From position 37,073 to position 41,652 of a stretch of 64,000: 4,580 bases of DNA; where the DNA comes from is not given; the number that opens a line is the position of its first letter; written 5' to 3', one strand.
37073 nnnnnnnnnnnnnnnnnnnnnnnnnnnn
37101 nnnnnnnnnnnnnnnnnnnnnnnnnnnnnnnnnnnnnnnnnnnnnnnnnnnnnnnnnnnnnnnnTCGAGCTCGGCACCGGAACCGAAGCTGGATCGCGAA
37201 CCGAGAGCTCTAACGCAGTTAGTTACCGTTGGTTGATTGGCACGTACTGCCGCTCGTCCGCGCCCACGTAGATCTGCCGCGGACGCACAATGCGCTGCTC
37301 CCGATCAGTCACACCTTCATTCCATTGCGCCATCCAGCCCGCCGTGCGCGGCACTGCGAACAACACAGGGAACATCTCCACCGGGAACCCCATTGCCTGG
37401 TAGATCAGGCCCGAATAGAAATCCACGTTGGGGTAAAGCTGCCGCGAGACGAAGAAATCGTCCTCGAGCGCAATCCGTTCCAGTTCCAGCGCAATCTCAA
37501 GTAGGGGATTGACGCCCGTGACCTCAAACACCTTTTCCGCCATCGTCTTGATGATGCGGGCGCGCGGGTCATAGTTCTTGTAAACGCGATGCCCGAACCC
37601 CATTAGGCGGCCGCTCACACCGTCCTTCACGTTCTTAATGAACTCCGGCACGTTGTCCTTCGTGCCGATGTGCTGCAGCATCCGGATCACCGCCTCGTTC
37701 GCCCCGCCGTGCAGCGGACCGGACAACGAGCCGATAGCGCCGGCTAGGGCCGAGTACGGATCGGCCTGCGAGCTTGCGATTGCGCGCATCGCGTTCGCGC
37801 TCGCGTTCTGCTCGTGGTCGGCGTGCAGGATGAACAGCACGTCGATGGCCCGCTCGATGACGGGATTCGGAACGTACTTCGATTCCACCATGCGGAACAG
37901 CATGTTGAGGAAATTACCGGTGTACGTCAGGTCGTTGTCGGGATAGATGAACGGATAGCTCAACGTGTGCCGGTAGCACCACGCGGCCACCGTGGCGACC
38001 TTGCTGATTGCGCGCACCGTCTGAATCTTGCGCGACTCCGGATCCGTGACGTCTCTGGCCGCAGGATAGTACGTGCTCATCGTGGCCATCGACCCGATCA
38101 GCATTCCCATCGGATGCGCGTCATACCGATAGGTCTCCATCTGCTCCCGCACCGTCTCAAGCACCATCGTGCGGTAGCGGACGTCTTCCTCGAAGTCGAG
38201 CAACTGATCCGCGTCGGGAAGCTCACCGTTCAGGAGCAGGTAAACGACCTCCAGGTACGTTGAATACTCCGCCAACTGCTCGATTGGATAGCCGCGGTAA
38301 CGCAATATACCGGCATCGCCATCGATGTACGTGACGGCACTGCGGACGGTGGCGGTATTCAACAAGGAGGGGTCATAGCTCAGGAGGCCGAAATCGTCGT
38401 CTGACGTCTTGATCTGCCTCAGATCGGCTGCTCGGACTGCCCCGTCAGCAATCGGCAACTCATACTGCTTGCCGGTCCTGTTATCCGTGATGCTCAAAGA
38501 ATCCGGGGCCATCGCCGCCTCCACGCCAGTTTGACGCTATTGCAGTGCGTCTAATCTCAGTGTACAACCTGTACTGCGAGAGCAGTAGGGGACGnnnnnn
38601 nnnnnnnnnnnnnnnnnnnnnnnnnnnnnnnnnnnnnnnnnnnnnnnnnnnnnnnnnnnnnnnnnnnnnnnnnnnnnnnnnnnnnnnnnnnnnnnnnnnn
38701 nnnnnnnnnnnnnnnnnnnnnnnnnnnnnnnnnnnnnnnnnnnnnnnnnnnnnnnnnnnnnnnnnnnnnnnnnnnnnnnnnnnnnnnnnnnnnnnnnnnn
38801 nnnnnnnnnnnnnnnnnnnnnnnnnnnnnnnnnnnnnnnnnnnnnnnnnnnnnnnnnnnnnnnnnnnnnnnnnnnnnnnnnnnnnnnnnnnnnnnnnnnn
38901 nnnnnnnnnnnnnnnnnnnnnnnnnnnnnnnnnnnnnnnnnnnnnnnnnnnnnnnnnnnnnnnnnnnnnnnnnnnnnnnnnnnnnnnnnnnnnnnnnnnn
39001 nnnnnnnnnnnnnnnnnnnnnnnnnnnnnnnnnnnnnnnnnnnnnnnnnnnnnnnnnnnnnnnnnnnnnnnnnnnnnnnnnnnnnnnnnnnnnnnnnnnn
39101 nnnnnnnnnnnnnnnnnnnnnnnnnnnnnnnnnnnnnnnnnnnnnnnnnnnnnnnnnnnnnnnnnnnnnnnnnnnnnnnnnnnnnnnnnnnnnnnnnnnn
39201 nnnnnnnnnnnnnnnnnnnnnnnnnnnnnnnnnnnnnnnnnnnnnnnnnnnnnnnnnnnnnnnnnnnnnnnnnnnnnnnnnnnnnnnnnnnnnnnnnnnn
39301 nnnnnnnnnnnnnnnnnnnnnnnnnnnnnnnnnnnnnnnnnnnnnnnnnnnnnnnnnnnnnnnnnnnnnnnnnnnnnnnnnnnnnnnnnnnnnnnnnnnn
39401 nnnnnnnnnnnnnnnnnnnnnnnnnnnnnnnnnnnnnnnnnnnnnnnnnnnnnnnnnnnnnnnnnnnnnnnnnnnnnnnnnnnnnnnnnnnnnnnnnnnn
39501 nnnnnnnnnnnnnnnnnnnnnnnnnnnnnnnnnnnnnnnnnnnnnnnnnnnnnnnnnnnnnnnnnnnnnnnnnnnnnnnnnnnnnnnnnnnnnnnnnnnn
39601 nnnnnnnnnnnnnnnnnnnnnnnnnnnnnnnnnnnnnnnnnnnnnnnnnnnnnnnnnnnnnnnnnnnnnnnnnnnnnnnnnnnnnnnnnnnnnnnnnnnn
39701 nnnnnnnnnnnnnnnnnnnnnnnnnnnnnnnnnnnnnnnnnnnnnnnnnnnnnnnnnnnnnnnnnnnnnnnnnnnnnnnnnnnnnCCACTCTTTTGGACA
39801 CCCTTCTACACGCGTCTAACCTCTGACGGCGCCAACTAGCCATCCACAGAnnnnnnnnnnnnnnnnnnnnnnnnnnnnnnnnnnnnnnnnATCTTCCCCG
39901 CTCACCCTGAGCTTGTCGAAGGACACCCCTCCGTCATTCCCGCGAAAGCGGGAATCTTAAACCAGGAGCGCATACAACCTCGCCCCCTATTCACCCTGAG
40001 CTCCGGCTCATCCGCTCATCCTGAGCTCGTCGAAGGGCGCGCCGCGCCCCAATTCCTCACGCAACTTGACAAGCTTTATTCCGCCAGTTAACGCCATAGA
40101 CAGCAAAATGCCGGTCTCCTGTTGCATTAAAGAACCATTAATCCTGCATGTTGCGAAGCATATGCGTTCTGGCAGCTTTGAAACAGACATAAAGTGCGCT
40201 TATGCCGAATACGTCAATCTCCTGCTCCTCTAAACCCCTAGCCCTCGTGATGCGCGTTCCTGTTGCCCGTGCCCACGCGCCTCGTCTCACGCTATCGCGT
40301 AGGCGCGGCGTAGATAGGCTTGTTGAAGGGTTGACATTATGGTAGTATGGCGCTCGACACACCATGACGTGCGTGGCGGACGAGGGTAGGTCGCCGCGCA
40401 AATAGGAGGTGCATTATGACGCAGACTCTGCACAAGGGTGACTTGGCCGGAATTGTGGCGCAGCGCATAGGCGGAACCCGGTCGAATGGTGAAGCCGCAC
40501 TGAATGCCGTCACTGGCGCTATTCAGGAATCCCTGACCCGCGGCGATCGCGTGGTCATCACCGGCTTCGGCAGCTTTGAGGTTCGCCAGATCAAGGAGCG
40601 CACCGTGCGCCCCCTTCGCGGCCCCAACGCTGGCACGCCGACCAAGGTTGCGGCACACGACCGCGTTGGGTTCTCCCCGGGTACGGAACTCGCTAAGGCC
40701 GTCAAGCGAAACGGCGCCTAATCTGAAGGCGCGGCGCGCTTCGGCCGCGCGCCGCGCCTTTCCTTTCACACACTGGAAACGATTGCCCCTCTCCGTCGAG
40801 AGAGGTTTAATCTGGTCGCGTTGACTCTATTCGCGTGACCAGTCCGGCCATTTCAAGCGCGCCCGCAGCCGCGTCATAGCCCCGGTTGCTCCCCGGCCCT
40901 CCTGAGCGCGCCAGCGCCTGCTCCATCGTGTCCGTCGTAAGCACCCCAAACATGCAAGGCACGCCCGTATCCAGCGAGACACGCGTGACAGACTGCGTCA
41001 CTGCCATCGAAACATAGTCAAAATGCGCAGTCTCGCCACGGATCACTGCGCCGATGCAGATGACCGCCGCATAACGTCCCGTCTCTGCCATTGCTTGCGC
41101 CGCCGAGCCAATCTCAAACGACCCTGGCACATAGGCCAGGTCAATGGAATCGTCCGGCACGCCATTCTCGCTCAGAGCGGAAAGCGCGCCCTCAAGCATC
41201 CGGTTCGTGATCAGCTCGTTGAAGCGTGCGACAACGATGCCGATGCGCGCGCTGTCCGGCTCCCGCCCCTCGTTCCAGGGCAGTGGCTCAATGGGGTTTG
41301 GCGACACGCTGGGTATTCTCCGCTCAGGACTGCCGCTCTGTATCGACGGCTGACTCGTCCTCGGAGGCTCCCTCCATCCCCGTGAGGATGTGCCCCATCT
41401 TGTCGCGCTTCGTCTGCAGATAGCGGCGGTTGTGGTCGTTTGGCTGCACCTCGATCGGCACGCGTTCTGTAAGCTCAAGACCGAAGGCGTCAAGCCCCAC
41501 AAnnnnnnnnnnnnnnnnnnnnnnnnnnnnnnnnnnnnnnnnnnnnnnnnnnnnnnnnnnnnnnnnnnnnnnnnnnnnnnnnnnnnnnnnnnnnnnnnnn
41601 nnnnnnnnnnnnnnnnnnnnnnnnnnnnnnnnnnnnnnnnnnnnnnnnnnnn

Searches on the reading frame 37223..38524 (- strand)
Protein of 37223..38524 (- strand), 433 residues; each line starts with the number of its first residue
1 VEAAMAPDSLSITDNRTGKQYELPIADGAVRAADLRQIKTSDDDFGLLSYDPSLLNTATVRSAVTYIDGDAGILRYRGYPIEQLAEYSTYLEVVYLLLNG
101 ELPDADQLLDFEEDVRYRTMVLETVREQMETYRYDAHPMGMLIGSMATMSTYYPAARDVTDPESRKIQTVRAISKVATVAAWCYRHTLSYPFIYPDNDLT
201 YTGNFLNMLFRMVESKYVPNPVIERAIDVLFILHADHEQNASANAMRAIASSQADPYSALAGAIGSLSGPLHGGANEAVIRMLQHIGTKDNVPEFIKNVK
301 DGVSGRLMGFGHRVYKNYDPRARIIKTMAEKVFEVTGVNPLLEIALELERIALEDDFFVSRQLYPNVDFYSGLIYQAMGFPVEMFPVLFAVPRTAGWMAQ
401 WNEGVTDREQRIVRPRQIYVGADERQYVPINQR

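Call 17: find_related_loci(query=window:37226-38524:-, collection=genome_contigs, flank=8000)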
Query window:37226-38524:- (433 aa) in genome_contigs; peptide patterns used: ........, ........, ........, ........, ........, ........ (x = any residue, [..] = any of these).
600 stretches matched a pattern (row limit reached: there are more); 598 encode a relative of the query (tblastn E <= 1e-3); the best 80 are kept; 80 distinct loci.
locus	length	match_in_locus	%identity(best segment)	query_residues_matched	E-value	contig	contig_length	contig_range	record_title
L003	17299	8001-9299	99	1-433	0e+0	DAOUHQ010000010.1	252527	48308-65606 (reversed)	MAG TPA_asm: Dehalococcoidia bacterium isolate S16_98 k189_25606, whole genome shotgun sequence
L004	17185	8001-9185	82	4-433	0e+0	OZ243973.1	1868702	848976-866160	MAG: Dehalococcoidia bacterium isolate c12eba2c-6843-4f56-bba3-689c727c708a genome assembly, chromosome: 1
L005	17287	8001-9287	67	4-433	0e+0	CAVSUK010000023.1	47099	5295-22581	MAG: uncultured Gaiellaceae bacterium isolate MFD02809.bin.2.57 genome assembly, contig: contig_43597, whole genome shot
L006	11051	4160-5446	66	5-433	0e+0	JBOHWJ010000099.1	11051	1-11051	MAG: Candidatus Binataceae bacterium isolate TC-S_metawrap_bin.57 k127_2556311, whole genome shotgun sequence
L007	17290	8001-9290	65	5-433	0e+0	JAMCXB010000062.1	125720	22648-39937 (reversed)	MAG: Bacteroidetes bacterium isolate FK_Sedi_B_Bin.45 NODE_189_length_125720_cov_8.98518, whole genome shotgun sequence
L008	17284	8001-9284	64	5-433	0e+0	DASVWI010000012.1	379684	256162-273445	MAG TPA_asm: Pyrinomonadaceae bacterium isolate SMAG_U3366 k141_199067, whole genome shotgun sequence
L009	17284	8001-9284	65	6-433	0e+0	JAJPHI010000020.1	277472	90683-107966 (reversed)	MAG: Proteobacteria bacterium isolate Centralia_MAG_154 k107_34227248, whole genome shotgun sequence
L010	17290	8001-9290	64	4-433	0e+0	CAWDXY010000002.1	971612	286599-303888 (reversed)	MAG: uncultured delta proteobacterium isolate MFD01248.bin.1.21 genome assembly, contig: contig_17444, whole genome shot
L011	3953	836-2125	65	3-433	0e+0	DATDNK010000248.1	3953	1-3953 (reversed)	MAG TPA_asm: Candidatus Acidoferrum sp. isolate SMAG_U435 k141_241784, whole genome shotgun sequence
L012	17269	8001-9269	64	10-433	0e+0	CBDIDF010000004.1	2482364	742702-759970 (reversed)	MAG: Solirubrobacteraceae bacterium isolate cce00712-6604-41ab-8ef2-bd92af12d1cf genome assembly, contig: contig_4, whol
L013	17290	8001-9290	63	3-433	0e+0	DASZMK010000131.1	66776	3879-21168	MAG TPA_asm: Solirubrobacteraceae bacterium isolate SMAG_U5889 k141_632267, whole genome shotgun sequence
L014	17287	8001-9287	63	4-433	0e+0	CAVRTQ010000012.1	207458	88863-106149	MAG: uncultured Solirubrobacteraceae bacterium isolate MFD02840.bin.2.181 genome assembly, contig: contig_17488, whole g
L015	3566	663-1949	64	5-433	0e+0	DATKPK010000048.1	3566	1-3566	MAG TPA_asm: Candidatus Binataceae bacterium isolate SMAG_U14789 k141_4242687, whole genome shotgun sequence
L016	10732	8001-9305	63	4-433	0e+0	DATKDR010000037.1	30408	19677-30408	MAG TPA_asm: Longimicrobiales bacterium isolate SMAG_U14478 k141_828808, whole genome shotgun sequence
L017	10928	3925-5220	62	1-433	0e+0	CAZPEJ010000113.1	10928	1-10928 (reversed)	MAG TPA_asm: uncultured Ardenticatenaceae bacterium isolate SRP173033_co1_124 genome assembly, contig: NODE_13726_length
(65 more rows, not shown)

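Call 45: search_protein_families(library=pfam, proteins=[window:37223-38524:-], max_evalue=0.00001)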
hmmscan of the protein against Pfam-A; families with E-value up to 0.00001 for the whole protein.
window:37223-38524:- (433 aa): 1 family
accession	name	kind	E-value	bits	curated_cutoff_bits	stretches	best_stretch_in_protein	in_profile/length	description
PF00285.26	Citrate_synt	-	2.7e-132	441.6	27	1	55-416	3-357/357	Citrate synthase, C-terminal domain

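Call 62: search_protein_families(library=pfam, proteins=[L003:9438-10082:-], max_evalue=0.1)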
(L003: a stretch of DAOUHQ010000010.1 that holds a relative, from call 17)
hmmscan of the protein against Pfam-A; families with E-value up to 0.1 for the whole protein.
L003:9438-10082:- (214 aa): 3 families
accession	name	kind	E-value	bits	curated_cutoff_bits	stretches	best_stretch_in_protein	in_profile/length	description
PF13419.12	HAD_2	-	3.3e-28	99.4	23.8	1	5-182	1-178/178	Haloacid dehalogenase-like hydrolase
PF00702.32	Hydrolase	-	1.2e-19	71.9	26.4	1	3-176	2-191/191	haloacid dehalogenase-like hydrolase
PF13242.12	Hydrolase_like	-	1.2e-06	28.8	22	1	138-196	3-62/75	HAD-hyrolase-like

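Call 63: search_protein_families(library=padloc, proteins=[L003:9438-10082:-], max_evalue=0.01)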
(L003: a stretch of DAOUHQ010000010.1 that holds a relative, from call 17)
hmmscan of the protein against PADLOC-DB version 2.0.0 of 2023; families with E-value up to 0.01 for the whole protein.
L003:9438-10082:- (214 aa): 0 families

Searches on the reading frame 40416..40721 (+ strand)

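Call 46: search_protein_families(library=pfam, proteins=[window:40416-40721:+], max_evalue=0.00001)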
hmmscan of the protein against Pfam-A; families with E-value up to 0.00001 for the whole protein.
window:40416-40721:+ (101 aa): 1 family
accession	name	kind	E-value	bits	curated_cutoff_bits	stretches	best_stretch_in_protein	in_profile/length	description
PF00216.26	Bac_DNA_binding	-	1.6e-16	60.8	22.4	1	6-97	2-90/90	Bacterial DNA-binding protein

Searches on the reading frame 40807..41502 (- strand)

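Call 46: search_protein_families(library=pfam, proteins=[window:40807-41502:-], max_evalue=0.00001)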
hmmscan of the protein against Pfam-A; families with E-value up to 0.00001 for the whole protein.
window:40807-41502:- (231 aa): 1 family
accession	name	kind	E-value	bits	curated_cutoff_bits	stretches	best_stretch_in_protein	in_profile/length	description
PF00885.24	DMRL_synthase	-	1.5e-52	177.6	26.7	1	85-221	2-137/139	6,7-dimethyl-8-ribityllumazine synthase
